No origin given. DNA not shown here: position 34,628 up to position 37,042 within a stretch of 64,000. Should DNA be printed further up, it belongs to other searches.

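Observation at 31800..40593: Eukaryotic-like Ser/Thr kinase (TM + TPR) divergent from a GWxTD-BatB-BatD gene string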

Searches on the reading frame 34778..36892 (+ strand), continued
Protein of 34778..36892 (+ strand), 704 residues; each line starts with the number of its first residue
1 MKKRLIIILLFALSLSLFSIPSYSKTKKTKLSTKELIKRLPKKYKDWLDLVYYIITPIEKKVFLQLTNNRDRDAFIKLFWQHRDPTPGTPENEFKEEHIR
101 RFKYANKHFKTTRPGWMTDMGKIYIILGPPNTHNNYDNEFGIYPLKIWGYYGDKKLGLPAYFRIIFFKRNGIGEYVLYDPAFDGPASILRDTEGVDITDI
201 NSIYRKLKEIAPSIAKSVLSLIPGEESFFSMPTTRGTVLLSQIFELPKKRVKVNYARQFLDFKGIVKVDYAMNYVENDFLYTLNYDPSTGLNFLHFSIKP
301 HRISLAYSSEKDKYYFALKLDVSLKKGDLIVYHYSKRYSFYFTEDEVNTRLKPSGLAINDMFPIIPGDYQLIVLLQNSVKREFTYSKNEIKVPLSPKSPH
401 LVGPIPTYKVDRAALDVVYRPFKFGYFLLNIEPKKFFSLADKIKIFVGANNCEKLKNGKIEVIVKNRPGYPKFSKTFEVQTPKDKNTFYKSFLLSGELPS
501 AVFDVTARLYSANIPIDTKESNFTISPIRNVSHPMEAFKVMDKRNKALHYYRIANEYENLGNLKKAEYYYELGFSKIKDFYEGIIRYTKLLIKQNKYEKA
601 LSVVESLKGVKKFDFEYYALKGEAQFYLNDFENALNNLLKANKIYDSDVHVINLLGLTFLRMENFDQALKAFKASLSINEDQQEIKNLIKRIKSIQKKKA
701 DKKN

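Call 11: find_homologous_proteins(query=window:34778-36892:+, max_evalue=0.00001)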
Query window:34778-36892:+ (704 aa): 751 proteins with E <= 0.00001 among 8000 candidates; the best 120 are listed.
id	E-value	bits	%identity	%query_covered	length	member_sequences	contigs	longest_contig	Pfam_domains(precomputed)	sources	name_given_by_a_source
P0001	0.0e+0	1581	100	100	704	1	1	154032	PF14559.13,PF20094.5,PF00515.35,PF13424.13,PF13181.13,PF07719.24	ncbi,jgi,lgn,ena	-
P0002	0.0e+0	1327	83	96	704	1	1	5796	PF14559.13,PF20094.5,PF00515.35,PF13424.13,PF07719.24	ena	-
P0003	0.0e+0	1235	77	100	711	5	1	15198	PF14559.13,PF20094.5,PF00515.35,PF13428.13,PF13181.13,PF07719.24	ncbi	-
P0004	0.0e+0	1109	68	98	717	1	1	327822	PF20094.5,PF00515.35,PF13181.13,PF07719.24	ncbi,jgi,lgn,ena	-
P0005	0.0e+0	1106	69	95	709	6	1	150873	PF20094.5,PF00515.35,PF13428.13,PF07719.24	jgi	jgi:GWxTD domain-containing protein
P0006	0.0e+0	1099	68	99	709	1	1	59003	PF14559.13,PF20094.5,PF00515.35,PF12895.14,PF13424.13,PF13432.13,PF13428.13,PF13181.13,PF07719.24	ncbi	-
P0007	1.6e-246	839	54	99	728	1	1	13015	PF20094.5,PF00515.35,PF12895.14,PF13424.13,PF13428.13,PF13181.13,PF07719.24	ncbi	-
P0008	1.1e-243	829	56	98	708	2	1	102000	PF20094.5,PF00515.35,PF13424.13,PF13181.13,PF07719.24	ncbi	-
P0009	1.3e-220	753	53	98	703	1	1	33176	PF20094.5,PF00515.35,PF13181.13,PF07719.24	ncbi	-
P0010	4.3e-210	718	48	99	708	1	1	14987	PF14559.13,PF23914.2,PF20094.5,PF00515.35,PF12895.14,PF13424.13,PF13181.13,PF07719.24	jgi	-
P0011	2.4e-181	623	47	94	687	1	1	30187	PF14559.13,PF20094.5,PF00515.35,PF12895.14,PF13424.13,PF21033.5,PF13181.13,PF07719.24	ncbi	-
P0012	8.0e-179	615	44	98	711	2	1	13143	PF20094.5,PF00515.35,PF12895.14,PF07719.24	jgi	-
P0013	2.7e-174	600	45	93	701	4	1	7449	PF14559.13,PF13414.13,PF20094.5,PF00515.35,PF12895.14,PF13181.13,PF07719.24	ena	-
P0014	1.4e-170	588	45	94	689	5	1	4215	PF14559.13,PF13414.13,PF20094.5,PF00515.35,PF12895.14,PF13424.13,PF21033.5,PF13428.13,PF13181.13,PF07719.24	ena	-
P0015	1.6e-170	587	46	94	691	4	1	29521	PF13414.13,PF20094.5,PF00515.35,PF13424.13,PF13432.13,PF13181.13,PF07719.24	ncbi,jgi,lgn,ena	-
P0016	2.8e-170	587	41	99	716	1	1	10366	PF20094.5,PF00515.35,PF13181.13,PF07719.24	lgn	-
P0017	4.6e-169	583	42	95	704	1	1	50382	PF14559.13,PF20094.5,PF00515.35,PF13428.13,PF13181.13,PF07719.24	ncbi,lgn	ncbi:MAG: GWxTD domain-containing protein [Candidatus Aminicenantes bacterium]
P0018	1.5e-167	578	42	95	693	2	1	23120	PF14559.13,PF13414.13,PF20094.5,PF00515.35,PF13424.13,PF13176.13,PF13428.13,PF13181.13,PF07719.24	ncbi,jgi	-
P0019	3.3e-167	576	42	95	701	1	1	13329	PF14559.13,PF20094.5,PF00515.35,PF12895.14,PF13432.13,PF13428.13,PF13181.13,PF07719.24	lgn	-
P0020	3.6e-167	576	42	96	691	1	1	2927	PF14559.13,PF13431.13,PF20094.5,PF00515.35,PF12895.14,PF13428.13,PF13181.13,PF07719.24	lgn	-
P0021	4.6e-167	576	40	99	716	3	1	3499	PF20094.5,PF00515.35,PF13428.13,PF13181.13,PF07719.24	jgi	-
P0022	8.3e-167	575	40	100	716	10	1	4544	PF20094.5,PF00515.35,PF13181.13,PF07719.24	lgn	-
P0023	2.1e-166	574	40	99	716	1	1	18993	PF20094.5,PF00515.35,PF13181.13,PF07719.24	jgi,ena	-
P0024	2.8e-166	573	42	98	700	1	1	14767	PF20094.5,PF00515.35,PF13424.13,PF13432.13,PF13428.13,PF13181.13,PF07719.24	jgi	-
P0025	3.0e-166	573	42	93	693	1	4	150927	PF14559.13,PF13431.13,PF20094.5,PF00515.35,PF12895.14,PF13428.13,PF13181.13,PF07719.24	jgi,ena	-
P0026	4.0e-166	573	40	99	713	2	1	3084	PF20094.5,PF00515.35,PF13432.13,PF13428.13,PF13181.13,PF07719.24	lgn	-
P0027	1.2e-165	571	43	93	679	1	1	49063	PF14559.13,PF13414.13,PF20094.5,PF00515.35,PF13424.13,PF13181.13,PF07719.24,PF13374.13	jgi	-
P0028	1.3e-165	571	41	99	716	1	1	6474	PF20094.5,PF13428.13,PF07719.24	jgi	jgi:GWxTD domain-containing protein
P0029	1.3e-165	571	41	97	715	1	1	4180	PF20094.5,PF07719.24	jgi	-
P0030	5.3e-165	569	40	99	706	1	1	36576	PF20094.5,PF00515.35,PF13432.13,PF13428.13,PF13181.13,PF07719.24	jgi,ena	-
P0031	5.7e-165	569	41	94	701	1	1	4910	PF14559.13,PF20094.5,PF00515.35,PF12895.14,PF13176.13,PF13432.13,PF13428.13,PF13181.13,PF07719.24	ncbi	-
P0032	3.9e-164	566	40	99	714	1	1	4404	PF20094.5,PF00515.35,PF13181.13,PF07719.24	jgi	jgi:GWxTD domain-containing protein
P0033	4.1e-164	566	43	95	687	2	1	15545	PF14559.13,PF20094.5,PF00515.35,PF12895.14,PF13428.13,PF13181.13,PF07719.24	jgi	-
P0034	5.3e-164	566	38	99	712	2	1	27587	PF20094.5,PF00515.35,PF13428.13,PF13181.13,PF07719.24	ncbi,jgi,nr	ncbi:MAG: GWxTD domain-containing protein [Acidobacteria bacterium]|jgi:GWxTD domain-containing prot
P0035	5.8e-164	566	41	97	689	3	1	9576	PF14559.13,PF20094.5,PF00515.35,PF12895.14,PF21033.5,PF13428.13,PF13181.13,PF07719.24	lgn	-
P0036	8.2e-164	565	41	98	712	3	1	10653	PF14559.13,PF13431.13,PF20094.5,PF00515.35,PF13428.13,PF07719.24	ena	-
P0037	1.0e-163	565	40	100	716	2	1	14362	PF20094.5,PF00515.35,PF07719.24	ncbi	-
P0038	1.1e-163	565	40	99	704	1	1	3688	PF14559.13,PF20094.5,PF12895.14,PF13428.13,PF13181.13,PF07719.24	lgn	-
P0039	2.7e-163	564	41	93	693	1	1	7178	PF14559.13,PF13414.13,PF20094.5,PF00515.35,PF12895.14,PF13424.13,PF21033.5,PF13428.13,PF13181.13,PF07719.24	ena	-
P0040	3.3e-163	563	42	93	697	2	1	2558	PF14559.13,PF20094.5,PF00515.35,PF12895.14,PF13432.13,PF13428.13,PF07719.24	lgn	-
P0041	5.4e-163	562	40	98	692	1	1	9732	PF14559.13,PF20094.5,PF00515.35,PF12895.14,PF13428.13,PF13181.13,PF07719.24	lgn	-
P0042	5.4e-163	562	42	93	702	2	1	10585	PF14559.13,PF20094.5,PF00515.35,PF13428.13,PF13429.13,PF13181.13,PF07719.24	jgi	jgi:GWxTD domain-containing protein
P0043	5.5e-163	562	41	98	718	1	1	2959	PF20094.5,PF00515.35,PF13424.13,PF13181.13,PF07719.24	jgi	-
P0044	8.8e-163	562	42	99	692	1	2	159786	PF14559.13,PF20094.5,PF00515.35,PF12895.14,PF13424.13,PF13428.13,PF13181.13,PF07719.24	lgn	-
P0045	2.0e-162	561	42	99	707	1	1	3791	PF20094.5,PF00515.35,PF13428.13,PF13181.13,PF07719.24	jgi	-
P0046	4.0e-162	560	41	94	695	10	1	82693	PF14559.13,PF13431.13,PF13414.13,PF20094.5,PF00515.35,PF12895.14,PF13428.13,PF13181.13,PF07719.24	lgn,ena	-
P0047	5.1e-162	559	39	99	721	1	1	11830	PF14559.13,PF20094.5,PF00515.35,PF13428.13,PF13181.13,PF07719.24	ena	-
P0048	1.6e-161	558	40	98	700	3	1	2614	PF20094.5,PF00515.35,PF13424.13,PF13428.13,PF13181.13,PF07719.24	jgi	-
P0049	2.0e-161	557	42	96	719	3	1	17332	PF14559.13,PF20094.5,PF00515.35,PF21033.5,PF13428.13,PF13181.13,PF07719.24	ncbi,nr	ncbi:MAG TPA: GWxTD domain-containing protein [Candidatus Deferrimicrobium sp.]|nr:GWxTD domain-cont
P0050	2.9e-161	557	41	94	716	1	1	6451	PF20094.5,PF00515.35,PF07719.24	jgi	jgi:GWxTD domain-containing protein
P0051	2.9e-161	557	40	94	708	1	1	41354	PF20094.5,PF00515.35,PF13424.13,PF13428.13,PF13181.13,PF07719.24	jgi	jgi:GWxTD domain-containing protein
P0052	5.3e-161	556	41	95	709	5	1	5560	PF20094.5,PF00515.35,PF13181.13,PF07719.24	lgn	-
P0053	6.0e-161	556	41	99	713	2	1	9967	PF14559.13,PF20094.5,PF00515.35,PF12895.14,PF13428.13,PF07719.24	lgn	-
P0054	6.4e-161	556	40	93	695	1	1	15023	PF14559.13,PF20094.5,PF00515.35,PF12895.14,PF13428.13,PF13181.13,PF07719.24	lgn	-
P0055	6.9e-161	556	40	98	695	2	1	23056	PF14559.13,PF20094.5,PF00515.35,PF12895.14,PF13424.13,PF21033.5,PF13428.13,PF13181.13,PF07719.24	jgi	-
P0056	8.1e-161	555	41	97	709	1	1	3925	PF14559.13,PF20094.5,PF00515.35,PF12895.14,PF13424.13,PF21033.5,PF13428.13,PF13181.13,PF07719.24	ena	-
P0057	1.1e-160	555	40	95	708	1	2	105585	PF20094.5,PF00515.35,PF13181.13,PF07719.24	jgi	jgi:GWxTD domain-containing protein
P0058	1.5e-160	554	40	98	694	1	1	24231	PF20094.5,PF00515.35,PF13428.13,PF13181.13,PF07719.24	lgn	-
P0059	1.9e-160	554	40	98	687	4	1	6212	PF14559.13,PF20094.5,PF00515.35,PF13424.13,PF13428.13,PF07719.24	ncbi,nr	ncbi:MAG: GWxTD domain-containing protein [Candidatus Aminicenantes bacterium]|nr:GWxTD domain-conta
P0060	6.0e-160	552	41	92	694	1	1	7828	PF14559.13,PF20094.5,PF00515.35,PF13424.13,PF21033.5,PF13428.13,PF13181.13,PF07719.24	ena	-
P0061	8.1e-160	552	40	99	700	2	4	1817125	PF14559.13,PF20094.5,PF12895.14,PF13432.13,PF13428.13,PF13181.13,PF07719.24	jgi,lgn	-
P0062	1.1e-159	552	40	98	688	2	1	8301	PF14559.13,PF13414.13,PF20094.5,PF00515.35,PF13424.13,PF13432.13,PF13428.13,PF13181.13,PF07719.24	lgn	-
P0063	1.2e-159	551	39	99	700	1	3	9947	PF14559.13,PF20094.5,PF12895.14,PF13432.13,PF13428.13,PF13181.13,PF07719.24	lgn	-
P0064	1.4e-159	551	41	95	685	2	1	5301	PF14559.13,PF20094.5,PF00515.35,PF12895.14,PF13424.13,PF13432.13,PF13428.13,PF13181.13,PF07719.24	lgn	-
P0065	2.4e-159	550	42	98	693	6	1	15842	PF14559.13,PF23914.2,PF20094.5,PF00515.35,PF12895.14,PF13428.13,PF13181.13,PF07719.24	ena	-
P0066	2.4e-159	550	41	93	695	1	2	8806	PF14559.13,PF20094.5,PF00515.35,PF12895.14,PF13424.13,PF21033.5,PF13428.13,PF13181.13,PF07719.24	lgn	-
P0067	2.6e-159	550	41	96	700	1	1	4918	PF14559.13,PF13431.13,PF20094.5,PF00515.35,PF13424.13,PF13428.13,PF13181.13,PF07719.24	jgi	jgi:GWxTD domain-containing protein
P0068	3.2e-159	550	39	98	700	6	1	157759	PF14559.13,PF13414.13,PF20094.5,PF00515.35,PF13428.13,PF13181.13,PF07719.24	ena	-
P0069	5.7e-159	549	40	99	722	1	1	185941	PF20094.5,PF00515.35,PF13181.13,PF07719.24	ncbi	-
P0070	6.6e-159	549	40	98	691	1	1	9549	PF14559.13,PF20094.5,PF00515.35,PF13424.13,PF13428.13,PF13181.13,PF07719.24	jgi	jgi:GWxTD domain-containing protein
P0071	7.4e-159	549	40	99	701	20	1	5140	PF14559.13,PF20094.5,PF00515.35,PF23558.2,PF12895.14,PF13432.13,PF13428.13,PF13181.13,PF07719.24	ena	-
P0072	8.1e-159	549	40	98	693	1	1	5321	PF14559.13,PF13414.13,PF20094.5,PF00515.35,PF12895.14,PF13424.13,PF13432.13,PF13428.13,PF13181.13,PF07719.24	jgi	jgi:GWxTD domain-containing protein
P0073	1.4e-158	548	41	100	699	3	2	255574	PF20094.5,PF07719.24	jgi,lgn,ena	-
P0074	1.5e-158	548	39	99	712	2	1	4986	PF14559.13,PF20094.5,PF00515.35,PF13424.13,PF13428.13,PF13181.13,PF07719.24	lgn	-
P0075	1.5e-158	548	41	98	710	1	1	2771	PF20094.5,PF12895.14,PF13181.13,PF07719.24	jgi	-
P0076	1.6e-158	548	41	100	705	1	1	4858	PF14559.13,PF20094.5,PF13428.13,PF13181.13,PF07719.24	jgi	jgi:GWxTD domain-containing protein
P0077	1.8e-158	548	39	95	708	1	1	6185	PF20094.5,PF00515.35,PF13432.13,PF13181.13,PF07719.24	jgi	jgi:GWxTD domain-containing protein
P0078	1.8e-158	548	40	99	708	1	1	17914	PF14559.13,PF20094.5,PF13428.13,PF13181.13,PF07719.24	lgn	-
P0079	5.3e-158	546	40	99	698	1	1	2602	PF14559.13,PF20094.5,PF00515.35,PF12895.14,PF13424.13,PF13428.13,PF13181.13,PF07719.24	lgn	-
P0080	7.6e-158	545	39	99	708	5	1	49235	PF14559.13,PF20094.5,PF07719.24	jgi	jgi:GWxTD domain-containing protein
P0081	7.7e-158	545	39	99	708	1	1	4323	PF14559.13,PF20094.5,PF00515.35,PF12895.14,PF13424.13,PF13428.13,PF13181.13,PF07719.24,PF13374.13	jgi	jgi:GWxTD domain-containing protein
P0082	8.0e-158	545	41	93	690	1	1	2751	PF14559.13,PF23914.2,PF20094.5,PF00515.35,PF12895.14,PF13424.13,PF21033.5,PF13428.13,PF13181.13,PF07719.24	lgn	-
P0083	1.3e-157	545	41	95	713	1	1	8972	PF14559.13,PF20094.5,PF00515.35,PF12895.14,PF13428.13,PF07719.24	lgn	-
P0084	2.6e-157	544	39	94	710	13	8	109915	PF14559.13,PF20094.5,PF00515.35,PF12895.14,PF13432.13,PF13428.13,PF13181.13,PF07719.24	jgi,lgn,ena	-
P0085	3.0e-157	544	40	98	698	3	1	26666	PF14559.13,PF20094.5,PF13432.13,PF07719.24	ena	-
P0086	5.1e-157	543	41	93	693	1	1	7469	PF14559.13,PF24575.2,PF20094.5,PF00515.35,PF12895.14,PF13181.13,PF07719.24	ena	-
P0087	5.3e-157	543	38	97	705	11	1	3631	PF14559.13,PF20094.5,PF00515.35,PF12895.14,PF13424.13,PF13432.13,PF13428.13,PF13429.13,PF13181.13,PF07719.24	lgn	-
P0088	6.4e-157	542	41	94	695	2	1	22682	PF14559.13,PF20094.5,PF00515.35,PF12895.14,PF13424.13,PF13432.13,PF13428.13,PF13181.13,PF07719.24,PF13174.13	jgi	jgi:GWxTD domain-containing protein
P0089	7.5e-157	542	40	99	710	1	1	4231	PF14559.13,PF20094.5,PF12895.14,PF13428.13,PF13181.13,PF07719.24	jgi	jgi:GWxTD domain-containing protein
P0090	7.7e-157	542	39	98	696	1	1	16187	PF14559.13,PF20094.5,PF00515.35,PF13424.13,PF13176.13,PF21033.5,PF13432.13,PF13428.13,PF13181.13,PF07719.24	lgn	-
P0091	8.4e-157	542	39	98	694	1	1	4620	PF14559.13,PF20094.5,PF00515.35,PF12895.14,PF13424.13,PF13428.13,PF13181.13,PF07719.24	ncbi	-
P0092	1.2e-156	542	39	100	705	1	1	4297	PF14559.13,PF13414.13,PF20094.5,PF00515.35,PF12895.14,PF13424.13,PF21033.5,PF13428.13,PF13181.13,PF07719.24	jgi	-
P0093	1.2e-156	541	39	93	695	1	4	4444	PF14559.13,PF25058.2,PF20094.5,PF00515.35,PF12895.14,PF21033.5,PF13428.13,PF07719.24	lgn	-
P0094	1.4e-156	541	40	93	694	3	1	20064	PF14559.13,PF20094.5,PF00515.35,PF12895.14,PF13424.13,PF13432.13,PF13181.13,PF07719.24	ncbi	-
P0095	1.4e-156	541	39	93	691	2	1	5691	PF14559.13,PF20094.5,PF00515.35,PF12895.14,PF13424.13,PF13432.13,PF13428.13,PF13429.13,PF13181.13,PF07719.24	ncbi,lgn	ncbi:MAG: GWxTD domain-containing protein [Candidatus Aminicenantales bacterium]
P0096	1.7e-156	541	40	92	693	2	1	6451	PF20094.5,PF00515.35,PF12895.14,PF13181.13,PF07719.24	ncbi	-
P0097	1.8e-156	541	41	93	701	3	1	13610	PF14559.13,PF13414.13,PF20094.5,PF00515.35,PF12895.14,PF13432.13,PF13428.13,PF13181.13,PF07719.24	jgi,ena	-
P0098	2.0e-156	541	40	99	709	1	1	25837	PF14559.13,PF20094.5,PF00515.35,PF13424.13,PF21033.5,PF13428.13,PF13181.13,PF07719.24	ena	-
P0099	2.2e-156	541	39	93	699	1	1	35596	PF14559.13,PF23914.2,PF20094.5,PF00515.35,PF13428.13,PF13181.13,PF07719.24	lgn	-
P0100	4.8e-156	540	41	93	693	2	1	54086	PF14559.13,PF20094.5,PF00515.35,PF13424.13,PF21033.5,PF13432.13,PF13428.13,PF13181.13,PF07719.24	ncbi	-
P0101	6.8e-156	539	40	93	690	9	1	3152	PF14559.13,PF20094.5,PF00515.35,PF12895.14,PF13181.13,PF07719.24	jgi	jgi:GWxTD domain-containing protein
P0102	7.7e-156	539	39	98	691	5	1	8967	PF14559.13,PF20094.5,PF13432.13,PF13428.13,PF13181.13,PF07719.24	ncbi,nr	ncbi:MAG: GWxTD domain-containing protein [Acidobacteriota bacterium]|nr:GWxTD domain-containing pro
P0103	9.7e-156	539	39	98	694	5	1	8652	PF14559.13,PF20094.5,PF00515.35,PF12895.14,PF13432.13,PF13428.13,PF13181.13,PF07719.24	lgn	-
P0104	1.1e-155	538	40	100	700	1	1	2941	PF14559.13,PF13431.13,PF20094.5,PF00515.35,PF13424.13,PF13428.13,PF13181.13,PF07719.24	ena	-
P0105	2.3e-155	537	42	98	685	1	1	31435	PF20094.5,PF00515.35,PF13181.13,PF07719.24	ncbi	-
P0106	2.8e-155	537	39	95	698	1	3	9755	PF14559.13,PF20094.5,PF00515.35,PF13432.13,PF13428.13,PF13181.13,PF07719.24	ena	-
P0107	3.1e-155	537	39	93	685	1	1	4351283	PF14559.13,PF20094.5,PF00515.35,PF12895.14,PF13424.13,PF13428.13,PF13181.13,PF07719.24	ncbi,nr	ncbi:MAG: GWxTD domain-containing protein [Candidatus Aminicenantes bacterium]|nr:MAG: GWxTD domain-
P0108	6.4e-155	536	39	98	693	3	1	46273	PF14559.13,PF13431.13,PF13414.13,PF20094.5,PF00515.35,PF13424.13,PF21033.5,PF13432.13,PF13428.13,PF13181.13,PF07719.24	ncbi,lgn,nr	ncbi:MAG: GWxTD domain-containing protein [Candidatus Saccharicenans sp.]|nr:GWxTD domain-containing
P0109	8.5e-155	535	40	93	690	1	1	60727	PF14559.13,PF20094.5,PF00515.35,PF12895.14,PF21033.5,PF13428.13,PF13181.13,PF07719.24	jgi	jgi:GWxTD domain-containing protein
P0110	9.8e-155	535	39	93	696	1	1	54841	PF14559.13,PF20094.5,PF00515.35,PF13428.13,PF07719.24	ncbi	ncbi:MAG: GWxTD domain-containing protein [Candidatus Aminicenantales bacterium]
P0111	1.3e-154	535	40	93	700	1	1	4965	PF14559.13,PF13431.13,PF23914.2,PF13414.13,PF20094.5,PF00515.35,PF12895.14,PF13432.13,PF13428.13,PF13181.13,PF07719.24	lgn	-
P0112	1.6e-154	535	39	99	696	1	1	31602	PF14559.13,PF20094.5,PF00515.35,PF13428.13,PF13181.13,PF07719.24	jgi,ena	-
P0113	1.8e-154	534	39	94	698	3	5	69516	PF14559.13,PF20094.5,PF00515.35,PF12895.14,PF21033.5,PF13432.13,PF13428.13,PF13181.13,PF07719.24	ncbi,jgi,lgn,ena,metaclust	metaclust:\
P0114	5.8e-154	533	40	97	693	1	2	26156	PF14559.13,PF23914.2,PF20094.5,PF00515.35,PF12895.14,PF13432.13,PF13428.13,PF13181.13,PF07719.24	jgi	jgi:GWxTD domain-containing protein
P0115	8.4e-154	532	39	94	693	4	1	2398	PF14559.13,PF20094.5,PF00515.35,PF13428.13,PF13181.13,PF07719.24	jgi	-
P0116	1.2e-153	532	37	98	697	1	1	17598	PF14559.13,PF13414.13,PF20094.5,PF00515.35,PF13432.13,PF13428.13,PF13181.13,PF07719.24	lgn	-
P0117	1.4e-153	531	39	93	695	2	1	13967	PF14559.13,PF13414.13,PF20094.5,PF00515.35,PF12895.14,PF13424.13,PF13432.13,PF13428.13,PF07719.24,PF20308.5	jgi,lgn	jgi:GWxTD domain-containing protein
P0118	1.4e-153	531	39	99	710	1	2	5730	PF14559.13,PF13414.13,PF20094.5,PF00515.35,PF12895.14,PF13428.13,PF13181.13,PF07719.24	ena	-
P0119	2.3e-153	531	38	93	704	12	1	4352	PF20094.5,PF00515.35,PF12895.14,PF13424.13,PF13181.13,PF07719.24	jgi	jgi:GWxTD domain-containing protein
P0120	3.4e-153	530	37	98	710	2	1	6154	PF13431.13,PF13414.13,PF20094.5,PF21545.4,PF13176.13,PF13428.13,PF14559.13,PF00515.35,PF12895.14,PF13424.13,PF13432.13,PF13181.13,PF07719.24,PF13174.13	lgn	-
